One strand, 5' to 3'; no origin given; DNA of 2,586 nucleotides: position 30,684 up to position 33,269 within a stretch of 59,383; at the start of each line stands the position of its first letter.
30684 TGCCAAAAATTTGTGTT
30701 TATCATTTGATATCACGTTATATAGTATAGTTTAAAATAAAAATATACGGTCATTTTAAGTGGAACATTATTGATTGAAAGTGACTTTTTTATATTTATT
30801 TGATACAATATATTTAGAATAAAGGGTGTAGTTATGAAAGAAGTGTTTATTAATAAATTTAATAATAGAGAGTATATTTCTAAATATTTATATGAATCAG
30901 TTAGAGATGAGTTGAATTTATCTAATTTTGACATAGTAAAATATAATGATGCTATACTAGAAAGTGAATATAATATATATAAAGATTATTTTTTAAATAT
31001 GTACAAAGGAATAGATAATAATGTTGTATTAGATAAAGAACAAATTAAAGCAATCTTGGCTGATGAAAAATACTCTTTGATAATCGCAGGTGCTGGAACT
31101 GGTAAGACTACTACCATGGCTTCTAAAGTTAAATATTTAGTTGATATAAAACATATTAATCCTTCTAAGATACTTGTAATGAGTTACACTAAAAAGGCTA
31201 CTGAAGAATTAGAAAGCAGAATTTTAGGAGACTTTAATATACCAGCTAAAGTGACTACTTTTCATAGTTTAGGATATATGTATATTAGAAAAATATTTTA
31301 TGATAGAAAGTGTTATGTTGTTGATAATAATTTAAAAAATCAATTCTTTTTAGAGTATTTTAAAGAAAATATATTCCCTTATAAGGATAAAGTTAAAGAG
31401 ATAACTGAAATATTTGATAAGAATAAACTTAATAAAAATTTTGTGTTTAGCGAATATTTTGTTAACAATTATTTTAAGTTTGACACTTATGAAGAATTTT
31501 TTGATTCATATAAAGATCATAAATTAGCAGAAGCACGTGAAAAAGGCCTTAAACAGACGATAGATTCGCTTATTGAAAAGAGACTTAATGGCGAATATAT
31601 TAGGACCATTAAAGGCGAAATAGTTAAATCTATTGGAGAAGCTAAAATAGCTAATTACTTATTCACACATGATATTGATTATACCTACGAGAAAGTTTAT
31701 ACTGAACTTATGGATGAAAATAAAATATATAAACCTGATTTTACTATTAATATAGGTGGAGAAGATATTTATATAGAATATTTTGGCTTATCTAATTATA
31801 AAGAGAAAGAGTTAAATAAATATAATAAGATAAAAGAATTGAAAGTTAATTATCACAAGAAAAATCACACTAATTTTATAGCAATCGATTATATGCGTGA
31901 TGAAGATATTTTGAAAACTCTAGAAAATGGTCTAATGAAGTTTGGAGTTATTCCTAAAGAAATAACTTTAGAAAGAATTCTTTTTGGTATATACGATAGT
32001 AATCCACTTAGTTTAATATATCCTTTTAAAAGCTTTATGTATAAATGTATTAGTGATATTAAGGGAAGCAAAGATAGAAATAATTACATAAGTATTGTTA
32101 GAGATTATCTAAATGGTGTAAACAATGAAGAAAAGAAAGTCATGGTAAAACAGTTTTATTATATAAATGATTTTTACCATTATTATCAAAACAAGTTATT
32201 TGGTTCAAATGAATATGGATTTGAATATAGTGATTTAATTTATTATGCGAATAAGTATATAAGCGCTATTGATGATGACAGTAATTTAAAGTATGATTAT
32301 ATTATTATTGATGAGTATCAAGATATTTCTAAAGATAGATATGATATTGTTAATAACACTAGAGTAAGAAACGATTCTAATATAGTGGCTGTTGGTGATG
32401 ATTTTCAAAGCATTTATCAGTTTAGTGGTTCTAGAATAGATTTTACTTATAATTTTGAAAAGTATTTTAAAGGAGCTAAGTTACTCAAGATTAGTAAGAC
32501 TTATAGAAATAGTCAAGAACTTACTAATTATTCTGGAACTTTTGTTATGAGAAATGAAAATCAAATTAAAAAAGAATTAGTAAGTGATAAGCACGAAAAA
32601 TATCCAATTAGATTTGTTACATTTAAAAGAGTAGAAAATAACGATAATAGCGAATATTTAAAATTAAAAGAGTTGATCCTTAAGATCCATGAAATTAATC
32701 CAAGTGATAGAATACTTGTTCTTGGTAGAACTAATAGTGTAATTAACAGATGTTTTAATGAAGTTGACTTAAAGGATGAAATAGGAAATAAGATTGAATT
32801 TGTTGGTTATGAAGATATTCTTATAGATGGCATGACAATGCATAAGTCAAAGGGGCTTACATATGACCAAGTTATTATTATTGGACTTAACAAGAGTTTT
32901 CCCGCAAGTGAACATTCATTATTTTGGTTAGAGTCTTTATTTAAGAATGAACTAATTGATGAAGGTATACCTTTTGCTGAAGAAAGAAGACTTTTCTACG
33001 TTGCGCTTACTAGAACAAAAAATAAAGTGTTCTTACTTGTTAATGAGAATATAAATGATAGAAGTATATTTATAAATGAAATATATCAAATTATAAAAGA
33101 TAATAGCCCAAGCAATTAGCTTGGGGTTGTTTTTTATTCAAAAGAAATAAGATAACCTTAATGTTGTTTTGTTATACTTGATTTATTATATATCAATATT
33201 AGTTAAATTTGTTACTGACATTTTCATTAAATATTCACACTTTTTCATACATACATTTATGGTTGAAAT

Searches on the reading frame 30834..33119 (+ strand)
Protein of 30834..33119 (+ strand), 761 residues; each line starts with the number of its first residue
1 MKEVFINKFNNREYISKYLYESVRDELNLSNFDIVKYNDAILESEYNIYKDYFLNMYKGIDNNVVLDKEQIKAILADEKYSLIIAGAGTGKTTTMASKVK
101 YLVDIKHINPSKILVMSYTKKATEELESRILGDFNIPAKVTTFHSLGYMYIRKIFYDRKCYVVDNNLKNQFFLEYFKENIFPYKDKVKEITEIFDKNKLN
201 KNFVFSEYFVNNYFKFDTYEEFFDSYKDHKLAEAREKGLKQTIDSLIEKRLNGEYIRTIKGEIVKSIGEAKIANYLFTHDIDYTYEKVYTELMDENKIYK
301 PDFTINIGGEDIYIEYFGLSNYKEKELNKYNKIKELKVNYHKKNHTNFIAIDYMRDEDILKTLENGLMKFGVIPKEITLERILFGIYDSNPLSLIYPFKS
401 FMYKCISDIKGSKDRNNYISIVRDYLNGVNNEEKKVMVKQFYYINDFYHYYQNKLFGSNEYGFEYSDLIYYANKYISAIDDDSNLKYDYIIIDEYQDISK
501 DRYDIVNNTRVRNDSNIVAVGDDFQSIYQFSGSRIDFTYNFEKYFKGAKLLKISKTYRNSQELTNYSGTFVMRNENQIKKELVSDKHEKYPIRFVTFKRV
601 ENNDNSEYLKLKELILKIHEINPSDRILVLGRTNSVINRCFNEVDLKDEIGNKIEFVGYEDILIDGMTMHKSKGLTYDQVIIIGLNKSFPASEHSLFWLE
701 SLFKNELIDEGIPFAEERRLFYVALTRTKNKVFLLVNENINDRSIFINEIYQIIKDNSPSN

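Call 59: search_protein_families(library=pfam, proteins=[window:30834-33119:+], max_evalue=0.0001)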
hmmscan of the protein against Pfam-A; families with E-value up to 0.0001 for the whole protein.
window:30834-33119:+ (761 aa): 6 families
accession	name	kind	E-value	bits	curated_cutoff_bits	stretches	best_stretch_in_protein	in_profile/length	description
PF00580.27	UvrD-helicase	-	2.4e-39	136.1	23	1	66-545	1-270/271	UvrD/REP helicase N-terminal domain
PF13245.12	AAA_19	-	1.2e-21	77.7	25.1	2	71-354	2-99/134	AAA domain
PF13361.12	UvrD_C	-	1e-13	51.9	25.6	1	667-738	290-349/350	UvrD-like helicase C-terminal domain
PF13538.12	UvrD_C_2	-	4.1e-08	33.4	27.4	0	714-734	31-51/52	UvrD-like helicase C-terminal domain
PF13604.12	AAA_30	-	8.9e-07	29.3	27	0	69-130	8-66/191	AAA domain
PF01443.25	Viral_helicase1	-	9.8e-06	26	21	0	485-732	58-224/228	Viral superfamily 1 RNA helicase core domain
